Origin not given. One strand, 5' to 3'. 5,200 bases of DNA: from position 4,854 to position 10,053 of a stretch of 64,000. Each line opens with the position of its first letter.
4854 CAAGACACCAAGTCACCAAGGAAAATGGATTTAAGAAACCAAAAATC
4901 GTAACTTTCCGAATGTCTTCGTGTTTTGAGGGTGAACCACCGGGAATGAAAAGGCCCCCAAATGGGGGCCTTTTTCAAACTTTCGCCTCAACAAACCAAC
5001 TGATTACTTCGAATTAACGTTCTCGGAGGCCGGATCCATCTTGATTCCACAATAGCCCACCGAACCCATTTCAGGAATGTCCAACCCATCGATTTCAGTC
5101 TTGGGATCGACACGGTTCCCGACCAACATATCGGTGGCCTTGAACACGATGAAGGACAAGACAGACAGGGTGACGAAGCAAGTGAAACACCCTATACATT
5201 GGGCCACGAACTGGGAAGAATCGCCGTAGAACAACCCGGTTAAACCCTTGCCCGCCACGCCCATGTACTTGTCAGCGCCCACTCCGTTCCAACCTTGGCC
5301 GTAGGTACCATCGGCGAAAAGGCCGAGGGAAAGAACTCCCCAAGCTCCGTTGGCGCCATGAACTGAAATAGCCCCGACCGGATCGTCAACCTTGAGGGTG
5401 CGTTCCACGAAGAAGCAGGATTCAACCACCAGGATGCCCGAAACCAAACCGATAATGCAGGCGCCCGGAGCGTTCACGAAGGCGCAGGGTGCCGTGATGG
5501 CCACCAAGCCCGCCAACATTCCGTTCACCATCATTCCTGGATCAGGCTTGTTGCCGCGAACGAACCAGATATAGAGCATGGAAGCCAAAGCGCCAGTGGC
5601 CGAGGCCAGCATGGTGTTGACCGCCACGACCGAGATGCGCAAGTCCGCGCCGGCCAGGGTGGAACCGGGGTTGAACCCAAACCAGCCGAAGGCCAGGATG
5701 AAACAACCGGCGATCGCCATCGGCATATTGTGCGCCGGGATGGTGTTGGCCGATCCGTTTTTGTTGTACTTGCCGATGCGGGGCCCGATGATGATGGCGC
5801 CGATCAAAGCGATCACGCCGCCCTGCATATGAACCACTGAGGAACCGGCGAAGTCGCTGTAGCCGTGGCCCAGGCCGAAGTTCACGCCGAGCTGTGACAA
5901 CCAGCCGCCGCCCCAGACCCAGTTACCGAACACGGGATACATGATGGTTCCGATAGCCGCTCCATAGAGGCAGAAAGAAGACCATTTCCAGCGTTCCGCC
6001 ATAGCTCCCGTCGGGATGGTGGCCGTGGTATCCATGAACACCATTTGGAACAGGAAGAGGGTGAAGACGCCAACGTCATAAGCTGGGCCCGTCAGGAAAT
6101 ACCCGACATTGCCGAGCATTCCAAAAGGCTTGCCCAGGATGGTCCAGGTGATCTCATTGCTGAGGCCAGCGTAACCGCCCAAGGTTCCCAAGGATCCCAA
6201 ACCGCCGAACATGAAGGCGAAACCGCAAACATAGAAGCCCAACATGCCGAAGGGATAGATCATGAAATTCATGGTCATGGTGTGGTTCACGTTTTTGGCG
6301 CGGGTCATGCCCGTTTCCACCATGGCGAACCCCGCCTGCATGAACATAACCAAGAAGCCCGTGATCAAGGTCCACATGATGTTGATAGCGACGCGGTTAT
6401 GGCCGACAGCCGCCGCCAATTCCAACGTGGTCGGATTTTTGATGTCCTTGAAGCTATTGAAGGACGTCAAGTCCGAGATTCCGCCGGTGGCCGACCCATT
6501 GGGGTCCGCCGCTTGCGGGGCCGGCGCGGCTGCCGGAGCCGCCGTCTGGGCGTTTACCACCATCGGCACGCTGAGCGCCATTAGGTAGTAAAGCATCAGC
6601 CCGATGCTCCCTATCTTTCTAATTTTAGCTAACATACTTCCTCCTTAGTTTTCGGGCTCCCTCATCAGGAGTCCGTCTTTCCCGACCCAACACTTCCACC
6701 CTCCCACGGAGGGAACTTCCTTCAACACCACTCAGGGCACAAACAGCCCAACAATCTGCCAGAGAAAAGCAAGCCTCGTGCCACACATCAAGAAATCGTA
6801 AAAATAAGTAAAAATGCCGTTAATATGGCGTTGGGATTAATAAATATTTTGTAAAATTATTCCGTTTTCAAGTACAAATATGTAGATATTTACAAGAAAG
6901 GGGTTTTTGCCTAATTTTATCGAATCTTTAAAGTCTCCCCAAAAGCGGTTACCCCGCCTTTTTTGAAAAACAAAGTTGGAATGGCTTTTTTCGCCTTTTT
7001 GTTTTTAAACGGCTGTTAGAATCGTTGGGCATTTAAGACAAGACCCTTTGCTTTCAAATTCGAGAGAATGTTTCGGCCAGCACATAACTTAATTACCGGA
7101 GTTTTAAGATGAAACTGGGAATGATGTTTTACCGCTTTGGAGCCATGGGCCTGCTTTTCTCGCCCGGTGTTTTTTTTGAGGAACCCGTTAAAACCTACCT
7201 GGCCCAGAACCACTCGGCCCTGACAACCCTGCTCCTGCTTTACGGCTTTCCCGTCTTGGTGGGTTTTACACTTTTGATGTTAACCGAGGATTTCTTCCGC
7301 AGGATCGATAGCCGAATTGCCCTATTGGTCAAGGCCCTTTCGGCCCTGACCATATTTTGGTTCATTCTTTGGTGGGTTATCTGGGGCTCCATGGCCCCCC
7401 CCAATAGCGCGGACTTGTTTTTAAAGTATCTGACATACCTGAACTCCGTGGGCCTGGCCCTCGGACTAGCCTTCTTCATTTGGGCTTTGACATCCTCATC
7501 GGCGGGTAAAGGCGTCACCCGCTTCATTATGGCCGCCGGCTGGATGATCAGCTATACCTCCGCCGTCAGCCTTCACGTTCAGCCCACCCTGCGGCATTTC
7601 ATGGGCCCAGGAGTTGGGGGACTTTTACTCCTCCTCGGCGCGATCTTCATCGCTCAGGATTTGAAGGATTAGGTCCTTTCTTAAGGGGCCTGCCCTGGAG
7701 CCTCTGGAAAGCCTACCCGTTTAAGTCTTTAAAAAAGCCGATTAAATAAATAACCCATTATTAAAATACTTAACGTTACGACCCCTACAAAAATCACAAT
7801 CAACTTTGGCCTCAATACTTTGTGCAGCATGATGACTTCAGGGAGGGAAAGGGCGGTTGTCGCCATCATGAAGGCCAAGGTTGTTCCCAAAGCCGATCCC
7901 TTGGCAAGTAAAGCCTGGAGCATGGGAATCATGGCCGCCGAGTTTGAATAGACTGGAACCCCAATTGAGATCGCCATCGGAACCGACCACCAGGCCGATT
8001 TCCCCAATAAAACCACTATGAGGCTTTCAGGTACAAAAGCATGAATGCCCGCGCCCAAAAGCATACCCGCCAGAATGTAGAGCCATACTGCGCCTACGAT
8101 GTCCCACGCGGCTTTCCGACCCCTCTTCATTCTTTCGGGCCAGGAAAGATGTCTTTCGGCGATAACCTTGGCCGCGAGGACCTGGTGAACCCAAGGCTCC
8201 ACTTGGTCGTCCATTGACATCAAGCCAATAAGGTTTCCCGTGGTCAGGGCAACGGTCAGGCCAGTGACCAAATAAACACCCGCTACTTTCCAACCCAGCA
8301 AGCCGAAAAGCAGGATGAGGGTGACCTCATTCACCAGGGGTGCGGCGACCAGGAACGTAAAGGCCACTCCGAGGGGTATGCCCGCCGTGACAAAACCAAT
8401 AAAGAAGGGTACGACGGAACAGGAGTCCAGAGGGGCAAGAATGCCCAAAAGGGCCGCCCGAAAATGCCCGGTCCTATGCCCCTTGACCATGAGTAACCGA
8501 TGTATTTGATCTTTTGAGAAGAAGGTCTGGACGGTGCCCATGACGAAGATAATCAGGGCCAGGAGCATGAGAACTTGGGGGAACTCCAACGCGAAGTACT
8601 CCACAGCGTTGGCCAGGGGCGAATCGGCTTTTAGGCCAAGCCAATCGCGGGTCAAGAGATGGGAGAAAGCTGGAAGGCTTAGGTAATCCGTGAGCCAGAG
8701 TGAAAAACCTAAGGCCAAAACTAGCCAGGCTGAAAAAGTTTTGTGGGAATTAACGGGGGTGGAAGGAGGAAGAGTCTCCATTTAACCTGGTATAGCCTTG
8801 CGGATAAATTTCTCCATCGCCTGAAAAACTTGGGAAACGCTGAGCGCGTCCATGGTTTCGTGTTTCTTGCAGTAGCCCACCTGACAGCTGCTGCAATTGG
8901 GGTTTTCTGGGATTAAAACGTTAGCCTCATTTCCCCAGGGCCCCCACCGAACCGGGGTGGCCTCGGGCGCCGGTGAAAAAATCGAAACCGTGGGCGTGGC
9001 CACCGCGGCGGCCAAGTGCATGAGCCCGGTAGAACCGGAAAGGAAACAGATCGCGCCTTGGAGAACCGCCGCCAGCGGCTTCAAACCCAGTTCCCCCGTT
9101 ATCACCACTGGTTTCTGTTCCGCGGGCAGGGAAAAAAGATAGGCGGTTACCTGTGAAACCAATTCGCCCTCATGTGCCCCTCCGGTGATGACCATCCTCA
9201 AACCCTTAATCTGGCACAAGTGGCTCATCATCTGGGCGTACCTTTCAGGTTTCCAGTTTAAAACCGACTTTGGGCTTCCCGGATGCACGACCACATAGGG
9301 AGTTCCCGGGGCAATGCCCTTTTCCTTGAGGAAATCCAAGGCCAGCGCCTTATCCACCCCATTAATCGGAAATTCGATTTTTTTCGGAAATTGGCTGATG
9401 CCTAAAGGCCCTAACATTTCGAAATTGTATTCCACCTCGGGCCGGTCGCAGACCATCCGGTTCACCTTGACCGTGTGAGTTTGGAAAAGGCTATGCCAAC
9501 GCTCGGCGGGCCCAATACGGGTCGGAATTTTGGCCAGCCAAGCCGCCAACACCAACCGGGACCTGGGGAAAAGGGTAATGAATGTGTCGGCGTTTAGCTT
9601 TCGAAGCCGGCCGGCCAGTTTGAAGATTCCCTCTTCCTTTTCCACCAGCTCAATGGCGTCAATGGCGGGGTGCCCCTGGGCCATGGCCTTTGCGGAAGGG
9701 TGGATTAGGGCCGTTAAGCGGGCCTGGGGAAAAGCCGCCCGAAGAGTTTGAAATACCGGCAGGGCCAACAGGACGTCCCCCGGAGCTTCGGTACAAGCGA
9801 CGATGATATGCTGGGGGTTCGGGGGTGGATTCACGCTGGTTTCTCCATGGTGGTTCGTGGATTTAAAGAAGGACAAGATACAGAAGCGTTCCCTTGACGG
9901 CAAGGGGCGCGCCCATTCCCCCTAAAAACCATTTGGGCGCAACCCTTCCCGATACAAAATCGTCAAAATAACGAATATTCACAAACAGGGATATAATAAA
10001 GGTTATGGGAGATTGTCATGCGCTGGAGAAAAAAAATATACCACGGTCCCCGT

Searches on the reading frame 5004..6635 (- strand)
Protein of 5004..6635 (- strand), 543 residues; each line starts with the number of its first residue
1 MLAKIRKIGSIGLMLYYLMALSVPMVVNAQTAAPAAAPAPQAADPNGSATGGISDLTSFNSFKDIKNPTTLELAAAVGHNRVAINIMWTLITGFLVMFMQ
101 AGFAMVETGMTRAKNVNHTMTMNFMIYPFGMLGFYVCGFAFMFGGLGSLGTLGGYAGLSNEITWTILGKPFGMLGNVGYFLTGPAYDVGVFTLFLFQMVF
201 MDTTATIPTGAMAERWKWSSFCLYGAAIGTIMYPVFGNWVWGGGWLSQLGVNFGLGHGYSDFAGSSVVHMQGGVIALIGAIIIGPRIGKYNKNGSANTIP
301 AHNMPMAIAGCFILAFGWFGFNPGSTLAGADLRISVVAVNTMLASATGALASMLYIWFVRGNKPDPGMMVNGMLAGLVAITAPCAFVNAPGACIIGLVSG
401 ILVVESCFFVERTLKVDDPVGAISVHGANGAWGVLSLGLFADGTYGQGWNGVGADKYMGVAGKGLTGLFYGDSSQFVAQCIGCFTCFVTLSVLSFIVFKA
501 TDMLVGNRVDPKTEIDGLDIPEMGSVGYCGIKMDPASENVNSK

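Call 17: search_protein_families(library=pfam, proteins=[window:5004-6635:-], max_evalue=0.001)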
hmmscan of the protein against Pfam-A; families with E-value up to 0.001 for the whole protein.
window:5004-6635:- (543 aa): 1 family
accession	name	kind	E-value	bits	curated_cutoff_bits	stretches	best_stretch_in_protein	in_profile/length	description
PF00909.26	Ammonium_transp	-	1.9e-103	346.7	23.2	1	88-528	2-399/399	Ammonium Transporter Family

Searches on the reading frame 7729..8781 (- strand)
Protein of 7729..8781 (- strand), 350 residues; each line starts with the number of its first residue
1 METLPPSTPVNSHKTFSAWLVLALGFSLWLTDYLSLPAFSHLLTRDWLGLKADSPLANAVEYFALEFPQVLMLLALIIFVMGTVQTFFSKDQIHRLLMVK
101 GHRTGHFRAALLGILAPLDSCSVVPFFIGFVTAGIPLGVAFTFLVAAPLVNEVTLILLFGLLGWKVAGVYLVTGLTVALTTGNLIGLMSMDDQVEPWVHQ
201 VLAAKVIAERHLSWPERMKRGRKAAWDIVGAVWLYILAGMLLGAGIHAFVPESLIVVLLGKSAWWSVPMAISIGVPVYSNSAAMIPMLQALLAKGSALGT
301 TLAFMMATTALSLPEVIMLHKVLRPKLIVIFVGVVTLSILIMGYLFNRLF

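Call 17: search_protein_families(library=pfam, proteins=[window:7729-8781:-], max_evalue=0.001)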
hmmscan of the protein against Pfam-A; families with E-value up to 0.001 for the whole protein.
window:7729-8781:- (350 aa): 1 family
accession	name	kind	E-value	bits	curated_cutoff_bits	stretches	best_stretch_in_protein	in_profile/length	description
PF03773.19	ArsP_1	-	1.4e-63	215.2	32.3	1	58-347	4-293/294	Predicted permease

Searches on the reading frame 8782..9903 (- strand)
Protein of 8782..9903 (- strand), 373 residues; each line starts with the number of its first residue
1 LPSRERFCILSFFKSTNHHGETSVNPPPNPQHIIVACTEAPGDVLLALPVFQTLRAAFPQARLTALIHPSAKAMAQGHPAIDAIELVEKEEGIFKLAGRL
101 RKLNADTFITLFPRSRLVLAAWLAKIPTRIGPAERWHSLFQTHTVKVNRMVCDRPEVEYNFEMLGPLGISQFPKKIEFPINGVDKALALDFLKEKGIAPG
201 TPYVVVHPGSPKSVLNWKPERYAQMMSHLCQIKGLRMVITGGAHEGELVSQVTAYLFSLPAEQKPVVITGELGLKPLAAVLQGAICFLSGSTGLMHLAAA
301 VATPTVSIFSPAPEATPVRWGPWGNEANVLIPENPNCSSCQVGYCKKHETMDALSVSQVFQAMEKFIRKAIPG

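Call 17: search_protein_families(library=pfam, proteins=[window:8782-9903:-], max_evalue=0.001)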
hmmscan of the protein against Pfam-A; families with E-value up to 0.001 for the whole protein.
window:8782-9903:- (373 aa): 1 family
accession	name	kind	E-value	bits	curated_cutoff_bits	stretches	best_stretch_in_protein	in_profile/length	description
PF01075.23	Glyco_transf_9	-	3.6e-24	85.9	22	1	94-346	2-242/247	Glycosyltransferase family 9 (heptosyltransferase)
